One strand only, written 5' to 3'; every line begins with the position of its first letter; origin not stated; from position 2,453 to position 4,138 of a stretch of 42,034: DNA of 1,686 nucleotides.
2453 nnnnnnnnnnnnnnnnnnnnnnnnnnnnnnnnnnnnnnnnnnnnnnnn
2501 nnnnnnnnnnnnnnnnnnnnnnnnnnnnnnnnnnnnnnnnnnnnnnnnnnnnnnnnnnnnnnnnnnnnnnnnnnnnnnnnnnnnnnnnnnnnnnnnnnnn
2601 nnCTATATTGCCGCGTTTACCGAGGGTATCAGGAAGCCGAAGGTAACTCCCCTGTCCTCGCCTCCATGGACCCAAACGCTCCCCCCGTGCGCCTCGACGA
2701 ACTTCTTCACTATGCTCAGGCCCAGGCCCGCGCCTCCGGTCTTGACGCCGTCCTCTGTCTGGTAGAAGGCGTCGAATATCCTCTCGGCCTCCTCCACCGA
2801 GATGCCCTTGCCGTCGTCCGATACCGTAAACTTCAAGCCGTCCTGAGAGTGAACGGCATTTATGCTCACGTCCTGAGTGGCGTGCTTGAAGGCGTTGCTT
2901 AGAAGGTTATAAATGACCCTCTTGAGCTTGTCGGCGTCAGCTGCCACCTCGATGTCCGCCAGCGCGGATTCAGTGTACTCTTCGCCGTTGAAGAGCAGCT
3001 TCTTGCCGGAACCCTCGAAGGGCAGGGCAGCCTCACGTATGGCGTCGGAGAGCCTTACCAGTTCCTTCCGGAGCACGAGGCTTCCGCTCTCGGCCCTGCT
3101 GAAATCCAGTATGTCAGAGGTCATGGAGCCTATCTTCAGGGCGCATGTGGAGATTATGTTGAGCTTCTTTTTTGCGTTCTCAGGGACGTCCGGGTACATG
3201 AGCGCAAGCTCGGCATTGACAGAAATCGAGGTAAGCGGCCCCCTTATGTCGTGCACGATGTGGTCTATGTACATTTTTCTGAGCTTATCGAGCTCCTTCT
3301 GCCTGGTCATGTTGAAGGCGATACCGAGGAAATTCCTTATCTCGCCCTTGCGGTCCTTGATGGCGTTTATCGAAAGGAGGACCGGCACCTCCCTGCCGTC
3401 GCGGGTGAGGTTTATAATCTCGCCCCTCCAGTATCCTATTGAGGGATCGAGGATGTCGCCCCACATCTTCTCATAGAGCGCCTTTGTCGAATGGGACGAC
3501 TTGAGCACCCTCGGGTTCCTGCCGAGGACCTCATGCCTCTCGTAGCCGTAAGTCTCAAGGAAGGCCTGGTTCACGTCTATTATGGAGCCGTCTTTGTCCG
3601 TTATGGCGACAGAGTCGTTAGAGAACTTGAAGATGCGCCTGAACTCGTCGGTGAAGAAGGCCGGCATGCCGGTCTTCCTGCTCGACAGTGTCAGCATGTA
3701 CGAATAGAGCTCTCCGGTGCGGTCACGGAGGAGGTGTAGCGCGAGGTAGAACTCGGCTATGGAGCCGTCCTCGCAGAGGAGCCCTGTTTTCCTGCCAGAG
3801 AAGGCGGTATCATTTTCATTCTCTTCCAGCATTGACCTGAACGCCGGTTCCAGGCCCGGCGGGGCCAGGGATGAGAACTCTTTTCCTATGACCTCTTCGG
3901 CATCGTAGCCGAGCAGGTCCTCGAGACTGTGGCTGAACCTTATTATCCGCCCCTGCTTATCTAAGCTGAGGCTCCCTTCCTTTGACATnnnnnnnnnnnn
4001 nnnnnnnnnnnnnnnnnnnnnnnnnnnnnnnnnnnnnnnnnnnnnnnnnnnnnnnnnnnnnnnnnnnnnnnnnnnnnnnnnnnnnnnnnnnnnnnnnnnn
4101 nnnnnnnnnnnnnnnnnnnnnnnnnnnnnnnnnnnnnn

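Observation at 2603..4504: XRE-HTH fused to an intact PilZ domain, co-transcribed with a soluble dual-PAS histidine kinase and no response regulator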

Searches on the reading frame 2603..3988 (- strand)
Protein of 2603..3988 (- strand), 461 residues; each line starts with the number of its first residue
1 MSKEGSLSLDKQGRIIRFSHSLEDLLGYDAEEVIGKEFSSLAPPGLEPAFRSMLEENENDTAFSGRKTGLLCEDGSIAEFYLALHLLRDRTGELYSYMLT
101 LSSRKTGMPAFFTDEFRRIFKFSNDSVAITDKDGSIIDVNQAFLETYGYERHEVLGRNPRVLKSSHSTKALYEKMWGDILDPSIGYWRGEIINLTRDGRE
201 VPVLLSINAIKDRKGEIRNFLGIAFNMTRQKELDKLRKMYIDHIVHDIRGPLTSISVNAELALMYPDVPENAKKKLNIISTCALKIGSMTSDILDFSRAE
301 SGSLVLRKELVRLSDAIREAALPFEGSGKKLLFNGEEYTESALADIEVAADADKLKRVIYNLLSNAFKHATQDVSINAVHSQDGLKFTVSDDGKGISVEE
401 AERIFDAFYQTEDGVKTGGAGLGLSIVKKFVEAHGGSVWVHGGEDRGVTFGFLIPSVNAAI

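Call 3: search_protein_families(library=pfam, proteins=[window:2603-3988:-], max_evalue=1)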
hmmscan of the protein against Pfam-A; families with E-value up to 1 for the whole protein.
window:2603-3988:- (461 aa): 14 families
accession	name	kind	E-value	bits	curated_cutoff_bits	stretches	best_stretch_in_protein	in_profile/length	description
PF02518.31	HATPase_c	-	7.5e-28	97.6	26.4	1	351-455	2-108/111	Histidine kinase-, DNA gyrase B-, and HSP90-like ATPase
PF13426.13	PAS_9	-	1.2e-25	90.1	27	2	124-228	1-102/103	PAS domain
PF00989.32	PAS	-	1.5e-20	73.7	22.6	2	4-101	12-110/113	PAS fold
PF08448.16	PAS_4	-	5.1e-17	62.5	23.1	2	123-231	4-109/110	PAS fold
PF00512.31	HisKA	-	4.4e-12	46.3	26.9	1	241-302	6-66/66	His Kinase A (phospho-acceptor) domain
PF13188.13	PAS_8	-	4.8e-11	42.6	21.8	1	116-157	3-41/65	PAS domain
PF08447.18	PAS_3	-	1.4e-10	41.7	25.6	2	136-224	1-89/89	PAS fold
PF13589.12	HATPase_c_3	-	1.5e-05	25.5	25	1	356-413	4-62/137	Histidine kinase-, DNA gyrase B-, and HSP90-like ATPase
PF13581.12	HATPase_c_2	-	0.00077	19.9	27.4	1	352-432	29-110/127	Histidine kinase-like ATPase domain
PF24012.1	DUF7326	-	0.0056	17.5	27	1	230-246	8-24/76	Family of unknown function (DUF7326)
PF08587.17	UBA_2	-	0.022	15.2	23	0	179-212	8-37/45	Ubiquitin associated domain (UBA)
PF08446.17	PAS_2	-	0.023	15.9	21.4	1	11-86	24-95/107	PAS fold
PF05979.17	DUF896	-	0.086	13.2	24.2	0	230-257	23-50/64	Bacterial protein of unknown function (DUF896)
PF24990.1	PAS_13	-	0.22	12.2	27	0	132-161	8-37/143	ERT1/acuK family PAS domain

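Call 4: search_protein_families(library=ncbifam, proteins=[window:2603-3988:-], max_evalue=1)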
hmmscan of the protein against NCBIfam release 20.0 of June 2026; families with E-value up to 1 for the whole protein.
window:2603-3988:- (461 aa): 103 families (the best 25 are shown)
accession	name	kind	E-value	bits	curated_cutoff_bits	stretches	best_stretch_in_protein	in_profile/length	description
NF046044.1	PnpS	equivalog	5.5e-44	150.7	400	1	115-455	56-390/390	two-component system histidine kinase PnpS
NF033092.0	HK_WalK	equivalog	1.9e-41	142.4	725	1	119-455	263-593/594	cell wall metabolism sensor histidine kinase WalK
NF008468.0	PRK11360.1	equivalog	1.4e-37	129.4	646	2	120-456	274-608/616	two-component system sensor histidine kinase AtoS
TIGR02966.1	phoR_proteo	equivalog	1.3e-36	126.3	334.2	1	114-453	6-332/333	phosphate regulon sensor histidine kinase PhoR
TIGR00229.1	sensory_box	domain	5.5e-34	117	22.9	2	115-233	6-122/126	PAS domain S-box protein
NF047874.1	MASE3_PAS_HK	subfamily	3.4e-32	112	560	1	116-456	267-625/655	MASE3 domain-containing sensor histidine kinase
TIGR02956.1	TMAO_torS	equivalog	3.5e-32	111.5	676.5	1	244-455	471-681/967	TMAO reductase system sensor histidine kinase/response regulator TorS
NF047465.1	hybrid_HK_LvrA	exception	7.3e-31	107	1200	1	228-455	193-421/819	hybrid histidine kinase/response regulator LvrA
TIGR01386.1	cztS_silS_copS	subfamily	2.8e-29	102.4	292.55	1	240-454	244-456/457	heavy metal sensor histidine kinase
NF040691.1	MtrAB_MtrB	equivalog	7.7e-29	101.1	450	1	227-457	261-493/507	MtrAB system histidine kinase MtrB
NF006800.0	PRK09303.1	equivalog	1.7e-28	99.6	342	1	239-456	153-377/383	histidine kinase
NF045595.1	HK_scytonemin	equivalog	1.9e-28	99.3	865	1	197-457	379-636/637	scytonemin biosynthesis sensor histidine kinase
NF033091.0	HK_VanS_ACDEFG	equivalog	2.5e-28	99.1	400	1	231-443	68-282/293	vancomycin resistance histidine kinase VanS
NF045675.1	PhdiestaseDibA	equivalog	4.6e-28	97.9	980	2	119-234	83-200/623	phosphodiesterase DibA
NF008302.0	PRK11091.1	equivalog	8.3e-28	97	838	1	197-454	236-503/779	aerobic respiration two-component sensor histidine kinase ArcB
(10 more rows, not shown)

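Call 52: find_homologous_proteins(query=window:2603-3988:-, max_evalue=1e-40)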
Query window:2603-3988:- (461 aa): 153 proteins with E <= 1e-40 among 8000 candidates; the best 120 are listed.
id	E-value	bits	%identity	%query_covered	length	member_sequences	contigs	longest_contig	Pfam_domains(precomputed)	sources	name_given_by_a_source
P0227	0.0e+0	1020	100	100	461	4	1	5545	PF08447.19,PF13426.14,PF13188.14,PF08448.17,PF02518.32,PF00512.32,PF00989.32,PF13589.13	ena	-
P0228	3.6e-269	911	88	100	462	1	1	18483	PF08447.19,PF13426.14,PF13188.14,PF08448.17,PF02518.32,PF00512.32,PF00989.32,PF13589.13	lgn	-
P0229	2.4e-268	908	87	100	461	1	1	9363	PF08447.19,PF13426.14,PF13188.14,PF08448.17,PF02518.32,PF00512.32,PF00989.32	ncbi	-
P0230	3.3e-217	740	72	100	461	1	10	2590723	PF08447.19,PF13426.14,PF13188.14,PF08448.17,PF02518.32,PF00512.32,PF00989.32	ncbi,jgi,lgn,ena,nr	ncbi:MAG TPA: hypothetical protein DDW94_09350 [Deltaproteobacteria bacterium]|nr:MAG: hypothetical 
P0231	2.8e-211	720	71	99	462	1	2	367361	PF08447.19,PF13426.14,PF13188.14,PF08448.17,PF02518.32,PF00512.32,PF00989.32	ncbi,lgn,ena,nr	ncbi:MAG: PAS domain-containing sensor histidine kinase [Deltaproteobacteria bacterium]|nr:PAS domai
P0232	4.4e-211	720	70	99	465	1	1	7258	PF08447.19,PF13426.14,PF13188.14,PF08448.17,PF02518.32,PF00512.32,PF00989.32,PF13589.13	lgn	-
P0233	6.3e-210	716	71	100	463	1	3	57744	PF08447.19,PF13426.14,PF13188.14,PF08448.17,PF02518.32,PF00512.32,PF00989.32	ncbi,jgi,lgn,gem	-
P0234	2.0e-207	707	70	99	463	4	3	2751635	PF08447.19,PF13426.14,PF13188.14,PF08448.17,PF02518.32,PF00512.32,PF00989.32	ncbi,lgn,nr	ncbi:MAG: PAS domain-containing sensor histidine kinase [Thermodesulfobacteriota bacterium]|nr:MAG: 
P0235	2.7e-202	691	68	99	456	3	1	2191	PF08447.19,PF13426.14,PF13188.14,PF08448.17,PF02518.32,PF00512.32,PF00989.32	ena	-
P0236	4.3e-202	690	68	99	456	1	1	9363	PF08447.19,PF13426.14,PF13188.14,PF08448.17,PF02518.32,PF00512.32,PF00989.32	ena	-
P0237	3.4e-200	684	67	99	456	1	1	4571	PF08447.19,PF13426.14,PF13188.14,PF08448.17,PF02518.32,PF00512.32,PF00989.32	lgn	-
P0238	1.1e-199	682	68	99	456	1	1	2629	PF08447.19,PF13426.14,PF13188.14,PF08448.17,PF02518.32,PF00512.32,PF00989.32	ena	-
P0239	8.3e-199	679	67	99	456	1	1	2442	PF08447.19,PF13426.14,PF13188.14,PF08448.17,PF02518.32,PF00512.32,PF00989.32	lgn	-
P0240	2.6e-197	674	67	99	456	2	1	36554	PF08447.19,PF13426.14,PF13188.14,PF08448.17,PF02518.32,PF00512.32,PF00989.32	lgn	-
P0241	4.3e-197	673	67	99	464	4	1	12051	PF08447.19,PF13426.14,PF13188.14,PF08448.17,PF02518.32,PF00512.32,PF00989.32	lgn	-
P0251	1.3e-185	636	64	99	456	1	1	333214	PF08447.19,PF13426.14,PF13188.14,PF08448.17,PF02518.32,PF00512.32,PF00989.32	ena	-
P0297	7.6e-157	541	55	98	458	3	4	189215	PF08447.19,PF13426.14,PF13188.14,PF08448.17,PF02518.32,PF00512.32,PF00989.32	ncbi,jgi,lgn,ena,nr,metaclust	ncbi:MAG: hypothetical protein A2X99_04670 [Deltaproteobacteria bacterium GWB2_55_19]|nr:MAG: hypoth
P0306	5.5e-149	515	53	98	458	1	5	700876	PF08447.19,PF13426.14,PF13188.14,PF13581.13,PF08448.17,PF02518.32,PF00512.32,PF00989.32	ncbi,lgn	-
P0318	2.6e-141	490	49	99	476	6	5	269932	PF08447.19,PF13426.14,PF13188.14,PF08448.17,PF02518.32,PF00512.32,PF00989.32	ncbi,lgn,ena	-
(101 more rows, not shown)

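Call 53: find_encoding_contigs(protein=P0251, flank=5000, max_places=1)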
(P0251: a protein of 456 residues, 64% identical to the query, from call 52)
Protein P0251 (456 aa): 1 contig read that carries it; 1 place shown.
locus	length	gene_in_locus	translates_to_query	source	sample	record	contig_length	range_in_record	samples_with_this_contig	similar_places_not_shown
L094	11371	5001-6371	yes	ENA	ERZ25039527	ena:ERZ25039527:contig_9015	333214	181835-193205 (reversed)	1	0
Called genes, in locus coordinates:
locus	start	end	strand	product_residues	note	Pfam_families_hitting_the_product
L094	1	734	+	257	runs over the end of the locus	PF00590:TP_methylase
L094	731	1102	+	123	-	PF04892:VanZ-LLP1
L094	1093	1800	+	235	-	PF02633:Creatininase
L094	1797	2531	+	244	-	PF11760:CbiG_N, PF11761:CbiG_mid (weak)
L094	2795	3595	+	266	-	PF00590:TP_methylase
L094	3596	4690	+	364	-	PF01676:Metalloenzyme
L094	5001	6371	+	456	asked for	PF08447:PAS_3 (faint), PF13426:PAS_9, PF00989:PAS, PF13188:PAS_8, PF08448:PAS_4, PF13426:PAS_9, PF00512:HisKA, PF02518:HATPase_c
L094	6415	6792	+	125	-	PF00126:HTH_1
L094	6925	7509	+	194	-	PF07396:Porin_O_P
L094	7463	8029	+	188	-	PF13609:Porin_4, PF07396:Porin_O_P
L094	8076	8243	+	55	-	-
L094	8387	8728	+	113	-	PF13531:SBP_bac_11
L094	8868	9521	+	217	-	PF00528:BPD_transp_1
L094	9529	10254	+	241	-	PF00005:ABC_tran, PF13304:AAA_21 (weak)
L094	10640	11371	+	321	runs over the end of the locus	PF01545:Cation_efflux, PF16916:ZT_dimer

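Call 54: find_encoding_contigs(protein=P0297, flank=5000, max_places=1)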
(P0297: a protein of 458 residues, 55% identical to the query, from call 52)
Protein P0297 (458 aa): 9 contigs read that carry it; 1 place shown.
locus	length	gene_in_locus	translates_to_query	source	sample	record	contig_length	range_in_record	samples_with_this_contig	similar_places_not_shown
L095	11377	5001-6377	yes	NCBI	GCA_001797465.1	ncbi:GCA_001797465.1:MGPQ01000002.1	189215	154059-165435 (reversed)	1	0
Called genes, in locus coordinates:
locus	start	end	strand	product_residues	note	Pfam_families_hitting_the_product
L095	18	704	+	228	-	PF00590:TP_methylase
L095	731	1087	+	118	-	PF04892:VanZ-LLP1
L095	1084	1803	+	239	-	PF02633:Creatininase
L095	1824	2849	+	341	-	PF11760:CbiG_N, PF01890:CbiG_C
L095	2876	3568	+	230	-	PF00590:TP_methylase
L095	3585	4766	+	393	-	PF01676:Metalloenzyme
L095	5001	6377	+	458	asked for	PF13426:PAS_9 (weak), PF00989:PAS, PF08448:PAS_4, PF13188:PAS_8 (weak), PF13426:PAS_9, PF08447:PAS_3 (weak), PF00512:HisKA, PF02518:HATPase_c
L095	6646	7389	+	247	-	PF01547:SBP_bac_1, PF13531:SBP_bac_11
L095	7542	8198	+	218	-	PF00528:BPD_transp_1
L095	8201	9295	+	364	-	PF00005:ABC_tran, PF13304:AAA_21 (weak)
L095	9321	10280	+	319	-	PF01545:Cation_efflux, PF16916:ZT_dimer (weak)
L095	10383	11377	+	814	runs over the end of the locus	PF20437:LonC_helical, PF13654:AAA_32, PF20436:LonB_AAA-LID, PF05362:Lon_C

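Call 55: find_encoding_contigs(protein=P0306, flank=5000, max_places=1)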
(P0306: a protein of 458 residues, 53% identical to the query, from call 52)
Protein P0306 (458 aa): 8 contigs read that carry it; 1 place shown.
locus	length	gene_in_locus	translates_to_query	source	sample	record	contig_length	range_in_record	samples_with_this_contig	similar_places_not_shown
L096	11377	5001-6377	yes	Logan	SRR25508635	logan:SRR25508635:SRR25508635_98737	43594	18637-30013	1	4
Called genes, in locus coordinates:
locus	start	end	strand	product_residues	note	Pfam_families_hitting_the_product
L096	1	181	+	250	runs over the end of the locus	PF00590:TP_methylase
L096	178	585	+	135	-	PF04892:VanZ-LLP1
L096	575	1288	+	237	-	PF02633:Creatininase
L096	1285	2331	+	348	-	PF11760:CbiG_N, PF21437:CbiG-like_linker (faint), PF01890:CbiG_C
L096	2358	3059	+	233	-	PF00590:TP_methylase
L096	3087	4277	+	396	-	PF01676:Metalloenzyme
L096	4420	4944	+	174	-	PF01381:HTH_3, PF13384:HTH_23 (faint), PF13560:HTH_31 (weak), PF07238:PilZ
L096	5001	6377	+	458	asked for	PF00989:PAS (weak), PF13426:PAS_9, PF00989:PAS, PF13188:PAS_8, PF08448:PAS_4, PF13426:PAS_9, PF00512:HisKA, PF02518:HATPase_c, +4 more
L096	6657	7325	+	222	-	PF00528:BPD_transp_1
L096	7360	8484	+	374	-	PF02463:SMC_N (faint), PF00005:ABC_tran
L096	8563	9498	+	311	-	PF01545:Cation_efflux, PF16916:ZT_dimer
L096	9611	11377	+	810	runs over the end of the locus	PF20437:LonC_helical, PF13654:AAA_32, PF20436:LonB_AAA-LID, PF05362:Lon_C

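Call 56: find_encoding_contigs(protein=P0318, flank=5000, max_places=1)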
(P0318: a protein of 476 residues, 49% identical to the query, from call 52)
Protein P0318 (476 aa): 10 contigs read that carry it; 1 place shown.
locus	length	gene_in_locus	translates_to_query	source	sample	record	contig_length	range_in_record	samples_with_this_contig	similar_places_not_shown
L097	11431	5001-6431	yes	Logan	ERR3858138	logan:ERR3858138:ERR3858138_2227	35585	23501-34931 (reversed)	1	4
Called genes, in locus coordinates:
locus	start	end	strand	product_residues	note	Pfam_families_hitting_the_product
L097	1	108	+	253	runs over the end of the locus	?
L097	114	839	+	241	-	PF00590:TP_methylase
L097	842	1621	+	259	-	PF00590:TP_methylase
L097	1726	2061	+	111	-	PF04892:VanZ-LLP1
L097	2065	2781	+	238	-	PF02633:Creatininase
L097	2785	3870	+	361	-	PF11760:CbiG_N, PF01890:CbiG_C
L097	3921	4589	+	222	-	PF00590:TP_methylase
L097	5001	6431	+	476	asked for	PF13426:PAS_9, PF00989:PAS, PF08448:PAS_4, PF13188:PAS_8 (weak), PF13426:PAS_9, PF08447:PAS_3 (weak), PF00512:HisKA, PF02518:HATPase_c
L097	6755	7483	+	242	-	PF01547:SBP_bac_1, PF12974:Phosphonate-bd (weak), PF13531:SBP_bac_11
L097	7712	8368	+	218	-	PF00528:BPD_transp_1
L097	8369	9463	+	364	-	PF00005:ABC_tran, PF13304:AAA_21 (faint), PF08402:TOBE_2 (faint)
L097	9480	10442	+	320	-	PF01545:Cation_efflux, PF16916:ZT_dimer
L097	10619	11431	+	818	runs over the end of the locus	PF20437:LonC_helical, PF13654:AAA_32, PF20436:LonB_AAA-LID, PF05362:Lon_C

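Call 71: search_protein_families(library=padloc, proteins=[window:2603-3988:-], max_evalue=0.01)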
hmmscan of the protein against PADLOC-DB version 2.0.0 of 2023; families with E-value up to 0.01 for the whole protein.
window:2603-3988:- (461 aa): 2 families
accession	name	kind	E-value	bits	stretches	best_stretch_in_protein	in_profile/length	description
PDLC04647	PDC-M43B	-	7.6e-06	23.2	1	348-444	221-321/347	-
PDLC04648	PDC-M43B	-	0.0006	16.9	1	345-438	222-320/361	-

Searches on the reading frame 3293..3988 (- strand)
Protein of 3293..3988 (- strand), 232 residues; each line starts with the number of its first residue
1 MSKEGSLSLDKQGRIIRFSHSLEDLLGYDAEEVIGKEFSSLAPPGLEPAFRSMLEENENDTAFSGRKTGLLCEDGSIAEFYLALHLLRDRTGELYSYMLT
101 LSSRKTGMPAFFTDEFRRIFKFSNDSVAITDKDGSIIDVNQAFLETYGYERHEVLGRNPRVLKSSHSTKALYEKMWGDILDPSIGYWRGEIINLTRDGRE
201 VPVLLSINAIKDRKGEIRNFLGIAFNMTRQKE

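Call 60: search_solved_structures(query=window:3293-3988:-, max_evalue=0.00001, show_alignments=3)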
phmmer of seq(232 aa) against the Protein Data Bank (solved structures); distinct sequences matched with E-value up to 0.00001: 58.
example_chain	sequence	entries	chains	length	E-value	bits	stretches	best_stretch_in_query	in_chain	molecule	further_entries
3ewk_A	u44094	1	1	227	1.3e-14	57.6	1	127-232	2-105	Sensor protein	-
7aby_A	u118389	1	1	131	1e-10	44.9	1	132-226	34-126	Phototropin-2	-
4ees_A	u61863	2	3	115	1.5e-10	44.3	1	129-225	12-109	Phototropin-2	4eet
6gpv_A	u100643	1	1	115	3e-10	43.3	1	132-225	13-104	Phototropin-2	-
4nxb_A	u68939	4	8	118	6.4e-10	42.3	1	132-225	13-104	Phototropin-2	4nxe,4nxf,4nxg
6gpu_A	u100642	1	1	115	6.7e-10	42.2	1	132-225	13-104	Phototropin-2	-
7qf4_AAA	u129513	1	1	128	6.8e-10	42.2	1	132-225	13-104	miniSOG (R57Q mutant)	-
7qf3_AAA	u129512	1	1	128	6.9e-10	42.1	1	132-225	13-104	miniSOG (R57Q mutant)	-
7qf5_AAA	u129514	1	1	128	9.3e-10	41.7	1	132-225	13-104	miniSOG (Q103L mutant)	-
7qf2_AAA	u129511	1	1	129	9.6e-10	41.7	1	132-225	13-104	miniSOG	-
2gj3_A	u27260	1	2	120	1.1e-09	41.5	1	115-223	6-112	Nitrogen fixation regulatory protein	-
4eer_A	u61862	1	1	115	1.5e-09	41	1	132-225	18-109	Phototropin-2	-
4eeu_A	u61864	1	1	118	1.7e-09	40.9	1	125-224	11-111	Phototropin-2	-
4eep_A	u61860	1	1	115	2.9e-09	40.1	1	132-225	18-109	Phototropin-2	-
5djt_A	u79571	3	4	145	5.2e-09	39.3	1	132-228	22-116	NPH1-2 | NPH1-1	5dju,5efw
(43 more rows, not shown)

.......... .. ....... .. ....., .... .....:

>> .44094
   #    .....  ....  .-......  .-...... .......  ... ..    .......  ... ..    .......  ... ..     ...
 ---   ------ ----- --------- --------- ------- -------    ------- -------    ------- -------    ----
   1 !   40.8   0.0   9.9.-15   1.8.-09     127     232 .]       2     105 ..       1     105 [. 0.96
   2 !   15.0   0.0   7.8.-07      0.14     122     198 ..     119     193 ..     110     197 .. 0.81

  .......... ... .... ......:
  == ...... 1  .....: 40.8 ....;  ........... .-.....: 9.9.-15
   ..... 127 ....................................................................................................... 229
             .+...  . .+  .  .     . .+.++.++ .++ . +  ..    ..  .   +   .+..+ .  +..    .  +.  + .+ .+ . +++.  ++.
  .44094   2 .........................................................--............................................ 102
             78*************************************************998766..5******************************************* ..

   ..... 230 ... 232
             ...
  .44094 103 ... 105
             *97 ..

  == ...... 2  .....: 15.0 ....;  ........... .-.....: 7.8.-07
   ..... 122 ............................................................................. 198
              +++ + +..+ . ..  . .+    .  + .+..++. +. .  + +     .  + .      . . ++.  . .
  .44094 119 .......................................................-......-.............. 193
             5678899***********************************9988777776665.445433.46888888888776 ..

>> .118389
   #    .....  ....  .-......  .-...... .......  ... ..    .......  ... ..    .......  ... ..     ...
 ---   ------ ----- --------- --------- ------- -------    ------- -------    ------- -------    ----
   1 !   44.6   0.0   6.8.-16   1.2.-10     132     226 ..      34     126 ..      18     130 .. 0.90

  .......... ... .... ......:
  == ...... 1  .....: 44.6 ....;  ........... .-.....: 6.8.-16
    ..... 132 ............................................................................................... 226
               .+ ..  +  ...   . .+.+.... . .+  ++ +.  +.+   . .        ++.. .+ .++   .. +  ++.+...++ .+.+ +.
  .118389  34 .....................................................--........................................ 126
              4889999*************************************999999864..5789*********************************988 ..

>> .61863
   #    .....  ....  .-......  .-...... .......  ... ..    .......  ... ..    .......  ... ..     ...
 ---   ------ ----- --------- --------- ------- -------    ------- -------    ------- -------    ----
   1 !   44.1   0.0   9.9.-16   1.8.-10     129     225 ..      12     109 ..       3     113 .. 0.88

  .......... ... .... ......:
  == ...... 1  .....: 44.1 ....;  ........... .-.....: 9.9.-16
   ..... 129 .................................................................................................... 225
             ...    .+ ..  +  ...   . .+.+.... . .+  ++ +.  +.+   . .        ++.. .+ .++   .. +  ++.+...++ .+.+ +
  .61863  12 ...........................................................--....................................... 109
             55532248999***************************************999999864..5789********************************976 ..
